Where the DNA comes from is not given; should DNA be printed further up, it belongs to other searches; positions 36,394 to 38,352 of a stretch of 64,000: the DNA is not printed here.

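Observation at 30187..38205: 8-kb gene for a 2672-aa cytoplasmic repeat protein ending in a kinase-like domain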

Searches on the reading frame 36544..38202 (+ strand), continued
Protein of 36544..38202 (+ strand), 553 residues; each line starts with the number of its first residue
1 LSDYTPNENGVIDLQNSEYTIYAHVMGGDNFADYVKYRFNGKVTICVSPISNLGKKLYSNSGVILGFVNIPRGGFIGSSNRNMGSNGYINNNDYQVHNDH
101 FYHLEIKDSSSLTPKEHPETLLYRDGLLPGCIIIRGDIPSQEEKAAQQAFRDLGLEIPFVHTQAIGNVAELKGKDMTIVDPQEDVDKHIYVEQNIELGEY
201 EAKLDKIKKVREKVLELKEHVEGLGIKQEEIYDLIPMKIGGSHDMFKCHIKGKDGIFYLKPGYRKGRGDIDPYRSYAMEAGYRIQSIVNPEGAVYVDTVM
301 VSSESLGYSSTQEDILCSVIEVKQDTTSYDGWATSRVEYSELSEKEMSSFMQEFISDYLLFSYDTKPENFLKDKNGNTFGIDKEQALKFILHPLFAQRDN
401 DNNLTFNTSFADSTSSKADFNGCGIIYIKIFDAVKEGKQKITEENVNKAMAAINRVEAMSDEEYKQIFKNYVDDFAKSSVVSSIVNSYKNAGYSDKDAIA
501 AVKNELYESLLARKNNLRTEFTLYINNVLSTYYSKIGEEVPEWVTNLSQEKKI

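Call 85: search_protein_families(library=pfam, proteins=[P0059, P0076, P0020, P0024, P0036], max_evalue=0.1)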
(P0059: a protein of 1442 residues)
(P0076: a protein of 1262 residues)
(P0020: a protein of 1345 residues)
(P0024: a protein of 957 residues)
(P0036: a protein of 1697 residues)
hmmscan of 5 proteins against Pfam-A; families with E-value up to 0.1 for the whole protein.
P0059 (1442 aa): 3 families
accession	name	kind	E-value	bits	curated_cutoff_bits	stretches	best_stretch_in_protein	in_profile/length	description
PF12850.12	Metallophos_2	-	3.2e-10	40.6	27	1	1214-1371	2-124/154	Calcineurin-like phosphoesterase superfamily domain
PF00149.33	Metallophos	-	1e-08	36.3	21.5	1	1214-1310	2-104/191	Calcineurin-like phosphoesterase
PF09869.16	KH_DUF2096_C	-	0.027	14.7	24.6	0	471-511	12-49/59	DUF2096 C-terminal KH-like domain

P0076 (1262 aa): 4 families
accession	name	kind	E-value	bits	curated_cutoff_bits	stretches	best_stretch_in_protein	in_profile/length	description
PF12850.12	Metallophos_2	-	2.1e-11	44.5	27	1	1038-1199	2-128/154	Calcineurin-like phosphoesterase superfamily domain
PF00149.33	Metallophos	-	2.3e-09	38.4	21.5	1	1038-1164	2-116/191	Calcineurin-like phosphoesterase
PF13414.12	TPR_11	-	0.023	14.8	26.8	0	400-413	18-31/42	TPR repeat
PF22578.2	GGR_cat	-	0.073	13.4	27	0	445-467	8-30/88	Geranylgeranyl reductase catalytic domain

P0020 (1345 aa): 3 families
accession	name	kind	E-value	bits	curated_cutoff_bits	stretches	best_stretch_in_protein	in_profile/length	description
PF07862.16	Nif11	-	0.062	14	23.8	0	448-466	28-46/48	Nif11 domain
PF19618.4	DUF6123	-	0.079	13.5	27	0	396-435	8-47/89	Family of unknown function (DUF6123)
PF16307.10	DUF4949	-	0.099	13.2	31.1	0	199-231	74-106/110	Domain of unknown function (DUF4949)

P0024 (957 aa): 1 family
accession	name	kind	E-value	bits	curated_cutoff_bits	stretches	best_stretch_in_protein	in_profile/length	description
PF14162.11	YozD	-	0.082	13.7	27.5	0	76-109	20-53/56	YozD-like protein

P0036 (1697 aa): 4 families
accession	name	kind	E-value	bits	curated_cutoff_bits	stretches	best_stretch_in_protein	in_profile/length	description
PF00149.33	Metallophos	-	2.2e-13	51.5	21.5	1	1451-1612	2-189/191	Calcineurin-like phosphoesterase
PF12850.12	Metallophos_2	-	6.7e-09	36.4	27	1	1451-1654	2-149/154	Calcineurin-like phosphoesterase superfamily domain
PF07438.16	DUF1514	-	0.063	13.6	25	0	387-408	33-54/62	Protein of unknown function (DUF1514)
PF01099.22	Uteroglobin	-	0.069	14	24.8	0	504-544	33-72/90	Uteroglobin family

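Call 89: search_dna_similar(query=window:36544-38202:+, collection=phages, mode=protein, max_evalue=0.001, max_rows=15)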
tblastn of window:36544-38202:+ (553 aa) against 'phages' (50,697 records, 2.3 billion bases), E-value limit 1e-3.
Records with a match: 9; places in all: 9; records where one place covers at least 80% of the query: 0.
Best place of each record, by identity: <60% 9.
By first word of the organism name: Mycobacterium 9.
By host as written in the record: Mycobacterium smegmatis mc#155 5; Mycobacterium smegmatis mc2 155 2; Mycobacteroides abscessus subsp. bolletii strain 875 1; Mycobacteroides abscessus subsp. abscessus strain 712 1.
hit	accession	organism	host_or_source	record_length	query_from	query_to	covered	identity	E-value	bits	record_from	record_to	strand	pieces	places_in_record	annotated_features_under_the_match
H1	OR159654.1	Mycobacterium phage Aikoy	Mycobacterium smegmatis mc#155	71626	342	521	33%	26.5%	8e-6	55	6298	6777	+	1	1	15: ADP-ribosyltransferase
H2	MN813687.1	Mycobacterium phage Onyinye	Mycobacterium smegmatis mc2 155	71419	342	521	33%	26.5%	8e-6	55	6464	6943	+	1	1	16: ADP-ribosyltransferase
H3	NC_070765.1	Mycobacterium phage Onyinye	Mycobacterium smegmatis mc2 155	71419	342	521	33%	26.5%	8e-6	55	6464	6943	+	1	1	16: ADP-ribosyltransferase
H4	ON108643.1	Mycobacterium phage Leopard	Mycobacterium smegmatis mc#155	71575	342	521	33%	26.5%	8e-6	55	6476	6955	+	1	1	15: ADP-ribosyltransferase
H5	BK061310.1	Mycobacterium phage prophiFVLQ01-1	Mycobacteroides abscessus subsp. ...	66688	335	537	37%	22.5%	3e-4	50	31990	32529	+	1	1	56: minor capsid protein and ADP-ribosyltransferase fusion protein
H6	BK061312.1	Mycobacterium phage prophiFSQJ01-1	Mycobacteroides abscessus subsp. ...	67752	337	524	34%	23.7%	4e-4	49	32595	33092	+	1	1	54: minor capsid and ADP-ribosyltransferase domain fusion protein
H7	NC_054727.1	Mycobacterium phage Phrappuccino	Mycobacterium smegmatis mc#155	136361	336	537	37%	20.8%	2e-4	50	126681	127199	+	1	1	195: hypothetical protein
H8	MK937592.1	Mycobacterium phage Phrappuccino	Mycobacterium smegmatis mc#155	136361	336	537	37%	20.8%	2e-4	50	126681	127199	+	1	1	195: hypothetical protein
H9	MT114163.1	Mycobacterium phage Settecandela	Mycobacterium smegmatis mc#155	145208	336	537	37%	20.8%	2e-4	50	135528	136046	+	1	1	220: hypothetical protein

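Call 90: search_dna_similar(query=window:36544-38202:+, collection=plasmids, mode=protein, max_evalue=0.001, max_rows=15)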
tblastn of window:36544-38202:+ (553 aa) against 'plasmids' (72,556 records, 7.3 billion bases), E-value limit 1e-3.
No match.

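Call 91: get_annotated_region(hit=H1, flank=4000)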
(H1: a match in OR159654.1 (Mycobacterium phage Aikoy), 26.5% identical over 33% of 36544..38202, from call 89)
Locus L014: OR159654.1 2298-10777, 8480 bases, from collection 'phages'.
description: Mycobacterium phage Aikoy, complete genome.
organism: Mycobacterium phage Aikoy (NCBI taxid 3035368)
taxonomy: Viruses; Duplodnaviria; Heunggongvirae; Uroviricota; Caudoviricetes; Onyinyevirus
host: Mycobacterium smegmatis mc#155; source: -; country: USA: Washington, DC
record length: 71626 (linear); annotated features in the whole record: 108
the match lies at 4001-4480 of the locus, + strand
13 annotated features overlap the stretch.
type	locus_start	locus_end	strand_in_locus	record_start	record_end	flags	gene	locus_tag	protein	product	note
CDS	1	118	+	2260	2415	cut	5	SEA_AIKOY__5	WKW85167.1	membrane protein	-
CDS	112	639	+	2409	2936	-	6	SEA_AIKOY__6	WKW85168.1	hypothetical protein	-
CDS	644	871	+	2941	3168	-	7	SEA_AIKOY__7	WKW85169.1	hypothetical protein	-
CDS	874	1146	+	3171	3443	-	8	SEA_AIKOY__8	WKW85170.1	hypothetical protein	-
CDS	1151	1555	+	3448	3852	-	9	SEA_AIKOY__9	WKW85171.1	hypothetical protein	-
CDS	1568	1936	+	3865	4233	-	10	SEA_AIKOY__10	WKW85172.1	hypothetical protein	-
CDS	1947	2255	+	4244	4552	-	11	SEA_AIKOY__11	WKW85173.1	hypothetical protein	-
CDS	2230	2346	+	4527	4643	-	12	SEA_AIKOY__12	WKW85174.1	hypothetical protein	-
CDS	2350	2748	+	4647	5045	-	13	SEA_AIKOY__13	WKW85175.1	hypothetical protein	-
CDS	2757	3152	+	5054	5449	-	14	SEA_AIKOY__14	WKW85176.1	hypothetical protein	-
CDS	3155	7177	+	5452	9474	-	15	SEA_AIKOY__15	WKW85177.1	ADP-ribosyltransferase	-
CDS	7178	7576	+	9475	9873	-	16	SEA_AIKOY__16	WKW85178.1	hypothetical protein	-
CDS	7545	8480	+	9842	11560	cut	17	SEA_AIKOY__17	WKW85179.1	terminase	-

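Call 92: get_annotated_region(hit=H5, flank=4000)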
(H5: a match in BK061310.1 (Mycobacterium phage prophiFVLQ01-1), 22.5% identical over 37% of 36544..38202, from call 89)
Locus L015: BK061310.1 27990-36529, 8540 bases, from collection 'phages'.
description: TPA_asm: Mycobacterium phage prophiFVLQ01-1, complete genome.
organism: Mycobacterium phage prophiFVLQ01-1 (NCBI taxid 2962750)
taxonomy: Viruses; Duplodnaviria; Heunggongvirae; Uroviricota; Caudoviricetes
host: Mycobacteroides abscessus subsp. bolletii strain 875; source: -; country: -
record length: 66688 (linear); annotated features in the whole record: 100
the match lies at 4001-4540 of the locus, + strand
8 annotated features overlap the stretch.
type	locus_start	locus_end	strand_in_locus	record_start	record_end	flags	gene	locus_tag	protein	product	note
CDS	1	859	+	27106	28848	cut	54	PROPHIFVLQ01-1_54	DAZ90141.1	terminase, large subunit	-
CDS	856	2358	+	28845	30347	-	55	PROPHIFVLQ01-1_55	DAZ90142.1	portal protein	-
CDS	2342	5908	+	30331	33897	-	56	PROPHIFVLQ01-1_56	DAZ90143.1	minor capsid protein and ADP-ribosyltransferase fusion protein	-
CDS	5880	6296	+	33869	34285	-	57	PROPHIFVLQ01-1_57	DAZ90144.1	hypothetical protein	-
CDS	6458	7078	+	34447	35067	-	58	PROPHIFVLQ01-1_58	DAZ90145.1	scaffolding protein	-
CDS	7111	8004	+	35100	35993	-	59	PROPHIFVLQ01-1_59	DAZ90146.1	major capsid protein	-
CDS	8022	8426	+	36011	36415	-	60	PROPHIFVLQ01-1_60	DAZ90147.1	head-to-tail adaptor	-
CDS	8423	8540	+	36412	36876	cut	61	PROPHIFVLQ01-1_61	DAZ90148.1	head-to-tail stopper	-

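Call 93: get_annotated_region(hit=H7, flank=3000)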
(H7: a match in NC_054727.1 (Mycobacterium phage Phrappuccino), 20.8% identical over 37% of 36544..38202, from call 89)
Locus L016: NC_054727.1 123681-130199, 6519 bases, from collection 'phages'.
description: Mycobacterium phage Phrappuccino, complete genome.
organism: Mycobacterium phage Phrappuccino (NCBI taxid 2591223)
taxonomy: Viruses; Duplodnaviria; Heunggongvirae; Uroviricota; Caudoviricetes; Phrappuccinovirus; Phreappuccinovirus Phrappuccino
host: Mycobacterium smegmatis mc#155; source: soil; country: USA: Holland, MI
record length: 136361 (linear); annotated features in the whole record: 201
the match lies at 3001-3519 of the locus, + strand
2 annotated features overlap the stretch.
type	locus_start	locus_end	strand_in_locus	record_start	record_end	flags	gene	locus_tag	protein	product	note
CDS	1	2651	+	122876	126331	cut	194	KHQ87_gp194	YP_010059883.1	virion structural protein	gp194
CDS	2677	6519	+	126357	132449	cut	195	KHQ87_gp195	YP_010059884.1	hypothetical protein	gp195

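Call 95: search_protein_families(library=pfam, proteins=[L014:3155-7174:+, L015:2342-5905:+], max_evalue=0.01)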
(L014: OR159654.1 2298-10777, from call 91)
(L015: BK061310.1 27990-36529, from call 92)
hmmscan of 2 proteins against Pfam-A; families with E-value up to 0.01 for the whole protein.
L014:3155-7174:+ (1340 aa): 2 families
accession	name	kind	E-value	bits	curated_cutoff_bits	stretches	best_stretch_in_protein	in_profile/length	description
PF03496.20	ADPrib_exo_Tox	-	6.6e-08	32.6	23.4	1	1158-1332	7-192/196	ADP-ribosyltransferase exoenzyme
PF07804.18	HipA_C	-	0.0021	18.2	30.5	0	284-311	115-142/213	HipA-like C-terminal domain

L015:2342-5905:+ (1188 aa): 2 families
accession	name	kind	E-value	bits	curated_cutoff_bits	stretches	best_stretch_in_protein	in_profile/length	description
PF25310.1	VG15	-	2e-37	129.9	26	1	6-203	5-209/212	VG15 protein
PF03496.20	ADPrib_exo_Tox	-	1.5e-15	57.5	23.4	1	1009-1173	17-185/196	ADP-ribosyltransferase exoenzyme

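Call 109: find_encoding_contigs(protein=P0066, flank=10000, max_places=2)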
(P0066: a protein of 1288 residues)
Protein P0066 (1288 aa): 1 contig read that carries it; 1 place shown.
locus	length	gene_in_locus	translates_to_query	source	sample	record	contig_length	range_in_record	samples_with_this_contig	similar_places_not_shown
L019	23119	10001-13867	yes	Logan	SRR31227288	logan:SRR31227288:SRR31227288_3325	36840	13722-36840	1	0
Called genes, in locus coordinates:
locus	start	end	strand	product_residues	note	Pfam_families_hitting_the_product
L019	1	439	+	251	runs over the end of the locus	PF20247:DUF6602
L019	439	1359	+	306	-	PF18144:SMODS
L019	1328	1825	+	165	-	-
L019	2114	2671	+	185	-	-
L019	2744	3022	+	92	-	-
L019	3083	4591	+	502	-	PF16927:HisKA_7TM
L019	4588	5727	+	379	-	-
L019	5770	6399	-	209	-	PF00072:Response_reg, PF00196:GerE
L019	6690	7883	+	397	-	PF13421:Band_7_1 (faint)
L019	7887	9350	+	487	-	PF27618:Zn_ribbon_GTF2H2 (faint)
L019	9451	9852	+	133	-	PF18936:DUF5684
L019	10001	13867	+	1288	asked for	-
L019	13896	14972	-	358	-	PF11187:Mbeg1-like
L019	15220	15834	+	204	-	PF00440:TetR_N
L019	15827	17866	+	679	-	PF00122:E1-E2_ATPase, PF00702:Hydrolase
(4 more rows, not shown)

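Call 110: find_encoding_contigs(protein=P0046, flank=10000, max_places=2)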
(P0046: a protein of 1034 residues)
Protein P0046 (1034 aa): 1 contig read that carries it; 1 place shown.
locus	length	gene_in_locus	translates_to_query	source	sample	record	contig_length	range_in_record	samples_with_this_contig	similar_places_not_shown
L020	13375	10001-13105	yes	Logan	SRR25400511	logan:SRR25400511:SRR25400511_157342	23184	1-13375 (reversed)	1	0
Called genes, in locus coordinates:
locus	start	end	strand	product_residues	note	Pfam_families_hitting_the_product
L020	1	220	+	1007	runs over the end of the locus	-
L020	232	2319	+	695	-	-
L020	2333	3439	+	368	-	PF09684:Tail_P2_I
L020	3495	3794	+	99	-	PF01740:STAS, PF13466:STAS_2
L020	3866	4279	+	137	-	PF13581:HATPase_c_2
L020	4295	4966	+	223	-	PF13699:eCIS_core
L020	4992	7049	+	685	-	PF07728:AAA_5 (faint), PF00004:AAA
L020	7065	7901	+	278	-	PF00583:Acetyltransf_1 (weak), PF13508:Acetyltransf_7 (weak)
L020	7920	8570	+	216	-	-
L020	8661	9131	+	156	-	-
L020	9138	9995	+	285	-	PF00583:Acetyltransf_1 (weak), PF13508:Acetyltransf_7 (weak)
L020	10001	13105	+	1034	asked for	-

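Call 111: find_encoding_contigs(protein=P0101, flank=10000, max_places=2)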
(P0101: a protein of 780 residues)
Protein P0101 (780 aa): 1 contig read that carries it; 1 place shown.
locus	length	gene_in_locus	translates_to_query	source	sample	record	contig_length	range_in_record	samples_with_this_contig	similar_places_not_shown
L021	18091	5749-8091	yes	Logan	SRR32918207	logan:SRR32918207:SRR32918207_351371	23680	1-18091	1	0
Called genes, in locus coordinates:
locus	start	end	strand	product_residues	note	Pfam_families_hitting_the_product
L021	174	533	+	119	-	PF24729:Acb2_Tad1_hairpin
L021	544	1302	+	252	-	PF03496:ADPrib_exo_Tox (weak)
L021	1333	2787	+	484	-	PF03237:Terminase_6N, PF17289:Terminase_6C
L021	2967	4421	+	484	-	PF21919:P23-45_portal_barrel, PF06074:Portal_Mu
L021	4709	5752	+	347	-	PF04233:Phage_Mu_F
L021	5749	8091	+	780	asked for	-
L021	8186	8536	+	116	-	-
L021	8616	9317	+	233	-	-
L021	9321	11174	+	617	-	PF14550:Peptidase_S78_2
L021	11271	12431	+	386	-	-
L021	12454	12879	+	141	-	PF22758:Phage_cement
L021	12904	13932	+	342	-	-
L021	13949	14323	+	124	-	-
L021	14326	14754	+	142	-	-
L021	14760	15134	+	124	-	-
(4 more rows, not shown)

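Call 119: find_encoding_contigs(protein=P0064, flank=10000, max_places=2)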
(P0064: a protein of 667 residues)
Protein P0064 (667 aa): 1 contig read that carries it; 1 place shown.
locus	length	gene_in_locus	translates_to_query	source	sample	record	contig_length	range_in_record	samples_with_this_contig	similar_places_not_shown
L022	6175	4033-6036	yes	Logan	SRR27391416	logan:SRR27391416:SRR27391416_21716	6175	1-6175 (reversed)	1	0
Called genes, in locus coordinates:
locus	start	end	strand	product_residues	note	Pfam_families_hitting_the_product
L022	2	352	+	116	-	?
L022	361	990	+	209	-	PF00300:His_Phos_1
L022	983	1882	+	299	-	PF04266:ASCH (faint), PF13671:AAA_33 (faint)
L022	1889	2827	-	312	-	PF04203:Sortase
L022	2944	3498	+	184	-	PF01694:Rhomboid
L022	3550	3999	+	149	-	-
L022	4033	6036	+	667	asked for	-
